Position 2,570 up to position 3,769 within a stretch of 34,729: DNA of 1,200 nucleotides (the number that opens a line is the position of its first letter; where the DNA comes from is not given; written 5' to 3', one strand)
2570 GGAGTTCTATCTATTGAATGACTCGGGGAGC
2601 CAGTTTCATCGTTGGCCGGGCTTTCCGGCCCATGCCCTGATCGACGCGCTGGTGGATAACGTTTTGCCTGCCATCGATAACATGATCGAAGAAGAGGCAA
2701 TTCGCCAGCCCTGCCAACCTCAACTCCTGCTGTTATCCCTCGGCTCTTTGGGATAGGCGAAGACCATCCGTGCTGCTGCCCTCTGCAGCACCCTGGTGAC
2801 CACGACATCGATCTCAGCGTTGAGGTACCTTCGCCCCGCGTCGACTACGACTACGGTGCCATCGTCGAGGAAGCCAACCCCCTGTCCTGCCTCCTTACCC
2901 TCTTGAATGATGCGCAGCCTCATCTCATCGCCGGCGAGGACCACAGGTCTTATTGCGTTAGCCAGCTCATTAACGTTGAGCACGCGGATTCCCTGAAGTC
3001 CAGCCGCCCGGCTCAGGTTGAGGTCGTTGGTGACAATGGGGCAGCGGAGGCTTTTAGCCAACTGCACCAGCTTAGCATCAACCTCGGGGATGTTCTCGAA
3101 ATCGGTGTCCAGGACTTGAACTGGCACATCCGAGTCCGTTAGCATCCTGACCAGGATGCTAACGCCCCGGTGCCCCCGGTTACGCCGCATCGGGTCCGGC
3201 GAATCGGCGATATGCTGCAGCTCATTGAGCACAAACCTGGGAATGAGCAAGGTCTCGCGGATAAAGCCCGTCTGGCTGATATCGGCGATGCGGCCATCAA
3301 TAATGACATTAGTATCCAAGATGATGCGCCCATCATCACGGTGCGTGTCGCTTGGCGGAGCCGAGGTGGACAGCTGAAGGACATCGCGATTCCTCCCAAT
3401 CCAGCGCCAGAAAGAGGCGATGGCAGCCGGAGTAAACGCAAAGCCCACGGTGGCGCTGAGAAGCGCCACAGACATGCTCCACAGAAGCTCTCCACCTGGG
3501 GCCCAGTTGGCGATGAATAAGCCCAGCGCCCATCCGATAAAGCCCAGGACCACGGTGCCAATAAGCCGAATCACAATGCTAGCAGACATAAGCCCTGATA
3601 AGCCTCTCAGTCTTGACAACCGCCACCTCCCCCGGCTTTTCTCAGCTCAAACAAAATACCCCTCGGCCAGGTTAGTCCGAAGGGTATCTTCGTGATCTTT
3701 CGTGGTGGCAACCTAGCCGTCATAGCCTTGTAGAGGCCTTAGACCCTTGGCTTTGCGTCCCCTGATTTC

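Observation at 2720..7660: A compact c-di-GMP circuit: two GEMM-I riboswitches, a GGDEF cyclase gene, a sensor-less two-component system and a PIN/TRAM effector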

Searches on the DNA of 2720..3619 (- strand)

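Call 21: search_rna_families(sources=[L082, L083, L081, L001, L002, L003, L004, L005], threshold=gathering)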
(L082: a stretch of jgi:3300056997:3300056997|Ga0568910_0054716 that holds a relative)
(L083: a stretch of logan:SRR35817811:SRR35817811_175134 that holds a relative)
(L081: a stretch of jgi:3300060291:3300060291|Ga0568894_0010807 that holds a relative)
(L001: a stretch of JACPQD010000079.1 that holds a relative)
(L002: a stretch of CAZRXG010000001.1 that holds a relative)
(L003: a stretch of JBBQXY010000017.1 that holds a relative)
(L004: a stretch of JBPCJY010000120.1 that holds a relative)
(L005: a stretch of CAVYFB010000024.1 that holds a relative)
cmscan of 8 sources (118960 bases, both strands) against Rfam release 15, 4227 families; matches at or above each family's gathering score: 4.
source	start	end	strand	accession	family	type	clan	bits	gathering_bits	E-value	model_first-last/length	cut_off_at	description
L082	2803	2890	+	RF01051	c-di-GMP-I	Cis-reg; riboswitch;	CL00126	80.3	35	6.5e-14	1-87/87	no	c-di-GMP-I riboswitch aptamer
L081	6494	6578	+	RF03167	c-di-GMP-I-GGC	Cis-reg; riboswitch;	CL00126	66.2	59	3.7e-13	1-80/80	no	c-di-GMP-I-GGC riboswitch aptamer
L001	2431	2502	-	RF00005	tRNA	Gene; tRNA;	CL00001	63.6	29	3.3e-11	1-71/71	no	tRNA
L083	1975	2086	+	RF01051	c-di-GMP-I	Cis-reg; riboswitch;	CL00126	43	35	8.1e-05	1-87/87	no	c-di-GMP-I riboswitch aptamer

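Call 65: search_rna_families(sources=[L173, L174, L175, L176, L171], threshold=gathering)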
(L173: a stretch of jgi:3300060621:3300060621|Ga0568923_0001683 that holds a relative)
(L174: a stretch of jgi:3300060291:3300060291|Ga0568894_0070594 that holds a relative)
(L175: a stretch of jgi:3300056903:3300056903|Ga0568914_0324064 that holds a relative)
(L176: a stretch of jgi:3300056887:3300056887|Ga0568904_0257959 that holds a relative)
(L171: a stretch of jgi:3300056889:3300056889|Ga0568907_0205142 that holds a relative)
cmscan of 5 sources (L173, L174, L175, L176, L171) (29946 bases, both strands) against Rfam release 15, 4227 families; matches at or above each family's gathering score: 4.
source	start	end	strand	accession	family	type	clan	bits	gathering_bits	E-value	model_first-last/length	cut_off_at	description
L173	11233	11320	+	RF01051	c-di-GMP-I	Cis-reg; riboswitch;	CL00126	80.9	35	1.1e-14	1-87/87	no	c-di-GMP-I riboswitch aptamer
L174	3189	3276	+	RF01051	c-di-GMP-I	Cis-reg; riboswitch;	CL00126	80.9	35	1.1e-14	1-87/87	no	c-di-GMP-I riboswitch aptamer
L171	119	206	+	RF01051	c-di-GMP-I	Cis-reg; riboswitch;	CL00126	79.4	35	2.7e-14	1-87/87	no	c-di-GMP-I riboswitch aptamer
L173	4444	4529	+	RF03167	c-di-GMP-I-GGC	Cis-reg; riboswitch;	CL00126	76.3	59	1.1e-16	1-80/80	no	c-di-GMP-I-GGC riboswitch aptamer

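Call 97: search_rna_families(source=L173, start=4400, end=4570, threshold=gathering, show_alignments=2)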
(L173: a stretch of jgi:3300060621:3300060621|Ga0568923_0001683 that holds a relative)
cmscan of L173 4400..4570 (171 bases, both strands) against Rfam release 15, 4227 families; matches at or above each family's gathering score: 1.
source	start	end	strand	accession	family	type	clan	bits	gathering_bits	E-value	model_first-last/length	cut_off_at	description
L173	4444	4529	+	RF03167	c-di-GMP-I-GGC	Cis-reg; riboswitch;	CL00126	76.3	59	6.5e-19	1-80/80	no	c-di-GMP-I-GGC riboswitch aptamer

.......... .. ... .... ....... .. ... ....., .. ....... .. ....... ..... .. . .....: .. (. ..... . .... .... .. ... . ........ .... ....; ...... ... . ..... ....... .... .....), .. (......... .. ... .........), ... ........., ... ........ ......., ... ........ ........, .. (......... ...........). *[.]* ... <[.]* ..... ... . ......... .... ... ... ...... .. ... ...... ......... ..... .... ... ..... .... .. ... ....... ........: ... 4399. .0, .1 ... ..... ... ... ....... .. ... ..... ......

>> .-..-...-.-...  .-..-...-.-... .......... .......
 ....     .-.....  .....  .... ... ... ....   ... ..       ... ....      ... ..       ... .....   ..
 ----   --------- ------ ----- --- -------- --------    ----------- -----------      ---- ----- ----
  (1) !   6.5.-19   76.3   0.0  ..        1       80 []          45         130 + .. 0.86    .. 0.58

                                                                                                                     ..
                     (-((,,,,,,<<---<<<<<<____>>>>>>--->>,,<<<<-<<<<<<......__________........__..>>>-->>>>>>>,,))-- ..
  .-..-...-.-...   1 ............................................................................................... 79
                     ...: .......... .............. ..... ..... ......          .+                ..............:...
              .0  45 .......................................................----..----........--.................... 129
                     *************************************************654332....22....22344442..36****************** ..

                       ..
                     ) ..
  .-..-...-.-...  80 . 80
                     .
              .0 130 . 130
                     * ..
